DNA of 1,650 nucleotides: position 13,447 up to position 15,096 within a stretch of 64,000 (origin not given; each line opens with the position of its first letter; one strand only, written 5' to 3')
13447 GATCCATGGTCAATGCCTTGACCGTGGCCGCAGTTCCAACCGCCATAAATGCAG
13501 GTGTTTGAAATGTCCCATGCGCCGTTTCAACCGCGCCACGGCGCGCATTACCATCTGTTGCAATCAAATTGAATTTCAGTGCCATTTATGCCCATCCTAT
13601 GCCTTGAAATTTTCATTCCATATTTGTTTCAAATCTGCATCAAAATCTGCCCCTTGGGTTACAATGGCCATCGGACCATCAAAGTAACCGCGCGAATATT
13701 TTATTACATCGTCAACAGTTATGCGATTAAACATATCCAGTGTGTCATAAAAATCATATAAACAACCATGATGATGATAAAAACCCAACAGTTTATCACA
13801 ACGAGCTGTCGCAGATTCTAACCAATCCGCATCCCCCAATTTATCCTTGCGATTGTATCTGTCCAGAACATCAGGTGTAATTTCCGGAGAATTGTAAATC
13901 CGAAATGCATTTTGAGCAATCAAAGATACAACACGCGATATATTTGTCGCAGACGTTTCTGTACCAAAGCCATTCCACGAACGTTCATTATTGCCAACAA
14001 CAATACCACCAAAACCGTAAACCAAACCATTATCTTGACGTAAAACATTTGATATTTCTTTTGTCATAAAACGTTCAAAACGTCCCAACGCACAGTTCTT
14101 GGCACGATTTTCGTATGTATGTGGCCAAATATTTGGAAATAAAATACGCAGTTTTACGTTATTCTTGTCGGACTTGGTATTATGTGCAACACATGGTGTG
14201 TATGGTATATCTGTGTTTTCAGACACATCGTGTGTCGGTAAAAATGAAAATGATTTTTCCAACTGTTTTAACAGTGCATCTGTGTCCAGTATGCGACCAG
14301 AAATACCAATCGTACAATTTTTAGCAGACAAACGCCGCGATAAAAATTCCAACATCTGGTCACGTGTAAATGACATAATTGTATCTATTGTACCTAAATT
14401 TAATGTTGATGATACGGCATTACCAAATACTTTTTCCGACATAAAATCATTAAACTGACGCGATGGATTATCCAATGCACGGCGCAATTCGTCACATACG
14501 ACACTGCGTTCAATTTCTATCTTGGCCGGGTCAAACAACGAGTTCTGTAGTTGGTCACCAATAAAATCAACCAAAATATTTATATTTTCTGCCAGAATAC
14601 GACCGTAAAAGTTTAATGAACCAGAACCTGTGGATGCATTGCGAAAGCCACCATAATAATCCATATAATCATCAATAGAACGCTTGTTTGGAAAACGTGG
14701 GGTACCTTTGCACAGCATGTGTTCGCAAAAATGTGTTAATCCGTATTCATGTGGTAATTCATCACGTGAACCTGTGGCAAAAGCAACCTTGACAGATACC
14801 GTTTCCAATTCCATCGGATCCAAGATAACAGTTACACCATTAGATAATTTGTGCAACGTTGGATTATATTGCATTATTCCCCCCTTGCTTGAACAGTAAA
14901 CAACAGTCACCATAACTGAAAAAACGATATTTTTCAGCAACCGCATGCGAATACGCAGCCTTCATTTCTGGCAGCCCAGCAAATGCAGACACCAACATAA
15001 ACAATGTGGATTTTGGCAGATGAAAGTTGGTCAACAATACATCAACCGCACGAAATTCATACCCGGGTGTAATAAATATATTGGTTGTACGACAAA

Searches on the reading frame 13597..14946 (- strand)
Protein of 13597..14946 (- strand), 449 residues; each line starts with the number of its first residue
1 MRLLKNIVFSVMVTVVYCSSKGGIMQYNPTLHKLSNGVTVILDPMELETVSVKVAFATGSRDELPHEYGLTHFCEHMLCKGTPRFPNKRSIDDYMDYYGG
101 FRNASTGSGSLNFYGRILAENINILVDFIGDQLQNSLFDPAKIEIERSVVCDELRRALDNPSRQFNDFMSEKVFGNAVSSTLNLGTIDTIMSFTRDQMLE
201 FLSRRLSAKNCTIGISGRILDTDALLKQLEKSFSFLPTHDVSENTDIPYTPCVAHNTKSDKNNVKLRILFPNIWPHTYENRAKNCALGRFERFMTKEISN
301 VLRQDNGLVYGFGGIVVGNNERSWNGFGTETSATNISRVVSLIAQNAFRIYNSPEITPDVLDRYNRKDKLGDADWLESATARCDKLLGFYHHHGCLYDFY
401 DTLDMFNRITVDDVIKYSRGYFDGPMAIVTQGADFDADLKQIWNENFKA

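Call 93: search_protein_families(library=pfam, proteins=[window:13597-14946:-], max_evalue=0.001)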
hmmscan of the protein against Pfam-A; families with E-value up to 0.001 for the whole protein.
window:13597-14946:- (449 aa): 2 families
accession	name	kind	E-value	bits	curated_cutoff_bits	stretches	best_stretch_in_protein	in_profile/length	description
PF00675.25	Peptidase_M16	-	3.4e-20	72.9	22.3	1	48-177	11-140/149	Insulinase (Peptidase family M16)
PF05193.26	Peptidase_M16_C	-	8.7e-13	49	23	1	192-364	1-177/181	Peptidase M16 inactive domain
